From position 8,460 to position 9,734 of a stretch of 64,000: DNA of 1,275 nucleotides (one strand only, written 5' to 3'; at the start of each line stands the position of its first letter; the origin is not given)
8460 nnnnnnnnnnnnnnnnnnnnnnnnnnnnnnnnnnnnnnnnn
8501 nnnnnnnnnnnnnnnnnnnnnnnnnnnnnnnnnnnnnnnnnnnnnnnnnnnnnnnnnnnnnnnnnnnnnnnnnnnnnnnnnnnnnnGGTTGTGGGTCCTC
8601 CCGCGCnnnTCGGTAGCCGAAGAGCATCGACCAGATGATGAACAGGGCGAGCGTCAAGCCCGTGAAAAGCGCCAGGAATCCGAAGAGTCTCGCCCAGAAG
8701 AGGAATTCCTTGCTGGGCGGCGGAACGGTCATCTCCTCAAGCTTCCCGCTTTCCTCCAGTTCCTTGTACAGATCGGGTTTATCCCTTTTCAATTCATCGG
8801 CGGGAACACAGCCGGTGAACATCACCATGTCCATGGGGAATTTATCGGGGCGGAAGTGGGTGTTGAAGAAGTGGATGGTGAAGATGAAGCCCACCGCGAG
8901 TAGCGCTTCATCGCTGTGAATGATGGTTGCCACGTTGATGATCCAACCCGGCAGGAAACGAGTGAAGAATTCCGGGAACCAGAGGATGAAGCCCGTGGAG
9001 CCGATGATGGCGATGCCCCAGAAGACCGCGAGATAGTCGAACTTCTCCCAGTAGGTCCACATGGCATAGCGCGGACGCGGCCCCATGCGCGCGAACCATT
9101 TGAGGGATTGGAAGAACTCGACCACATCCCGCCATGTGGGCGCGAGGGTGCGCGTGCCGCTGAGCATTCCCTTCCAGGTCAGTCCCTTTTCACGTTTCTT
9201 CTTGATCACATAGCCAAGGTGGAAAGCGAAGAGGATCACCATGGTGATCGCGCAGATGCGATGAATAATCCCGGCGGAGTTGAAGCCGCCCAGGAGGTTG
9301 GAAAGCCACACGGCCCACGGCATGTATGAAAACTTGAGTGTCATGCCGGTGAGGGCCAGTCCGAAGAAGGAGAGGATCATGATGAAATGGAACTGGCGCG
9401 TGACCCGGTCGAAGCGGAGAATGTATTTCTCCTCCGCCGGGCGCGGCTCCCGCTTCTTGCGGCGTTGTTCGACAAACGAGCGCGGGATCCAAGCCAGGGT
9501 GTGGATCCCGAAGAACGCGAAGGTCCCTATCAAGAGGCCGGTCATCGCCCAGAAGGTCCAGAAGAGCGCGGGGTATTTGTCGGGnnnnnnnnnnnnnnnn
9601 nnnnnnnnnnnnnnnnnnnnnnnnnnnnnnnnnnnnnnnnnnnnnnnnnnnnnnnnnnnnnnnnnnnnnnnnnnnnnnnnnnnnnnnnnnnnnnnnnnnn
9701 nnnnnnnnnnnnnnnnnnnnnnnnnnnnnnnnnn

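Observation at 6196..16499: Composite six-gene multiheme cytochrome operon (about 54 c-hemes): Nhc/Hmc-like FeS-NrfD-13-heme module, ImcH-like heptaheme, and two CbcL-like cytochrome c/b fusions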

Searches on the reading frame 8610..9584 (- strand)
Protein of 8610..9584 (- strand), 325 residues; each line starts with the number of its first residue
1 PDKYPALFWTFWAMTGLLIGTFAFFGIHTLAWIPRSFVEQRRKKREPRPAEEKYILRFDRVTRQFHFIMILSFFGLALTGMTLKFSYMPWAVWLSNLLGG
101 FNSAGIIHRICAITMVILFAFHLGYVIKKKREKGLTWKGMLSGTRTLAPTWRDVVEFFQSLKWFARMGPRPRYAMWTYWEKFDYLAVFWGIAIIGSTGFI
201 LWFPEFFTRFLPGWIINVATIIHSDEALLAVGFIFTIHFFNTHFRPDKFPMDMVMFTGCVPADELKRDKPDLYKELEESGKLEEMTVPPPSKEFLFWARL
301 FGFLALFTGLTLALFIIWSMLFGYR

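Call 62: search_solved_structures(query=window:8610-9584:-, max_evalue=1, show_alignments=1)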
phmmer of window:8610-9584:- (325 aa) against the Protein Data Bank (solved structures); distinct sequences matched with E-value up to 1: 2.
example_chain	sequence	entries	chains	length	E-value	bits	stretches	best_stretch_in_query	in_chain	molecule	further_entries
1kqf_C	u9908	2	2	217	2e-05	27.2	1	51-280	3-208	FORMATE DEHYDROGENASE, NITRATE-INDUCIBLE, CYTOCHROME B556(FDN) SUBUNIT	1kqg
2pr1_A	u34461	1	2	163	0.33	13.3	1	151-213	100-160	Uncharacterized N-acetyltransferase ylbP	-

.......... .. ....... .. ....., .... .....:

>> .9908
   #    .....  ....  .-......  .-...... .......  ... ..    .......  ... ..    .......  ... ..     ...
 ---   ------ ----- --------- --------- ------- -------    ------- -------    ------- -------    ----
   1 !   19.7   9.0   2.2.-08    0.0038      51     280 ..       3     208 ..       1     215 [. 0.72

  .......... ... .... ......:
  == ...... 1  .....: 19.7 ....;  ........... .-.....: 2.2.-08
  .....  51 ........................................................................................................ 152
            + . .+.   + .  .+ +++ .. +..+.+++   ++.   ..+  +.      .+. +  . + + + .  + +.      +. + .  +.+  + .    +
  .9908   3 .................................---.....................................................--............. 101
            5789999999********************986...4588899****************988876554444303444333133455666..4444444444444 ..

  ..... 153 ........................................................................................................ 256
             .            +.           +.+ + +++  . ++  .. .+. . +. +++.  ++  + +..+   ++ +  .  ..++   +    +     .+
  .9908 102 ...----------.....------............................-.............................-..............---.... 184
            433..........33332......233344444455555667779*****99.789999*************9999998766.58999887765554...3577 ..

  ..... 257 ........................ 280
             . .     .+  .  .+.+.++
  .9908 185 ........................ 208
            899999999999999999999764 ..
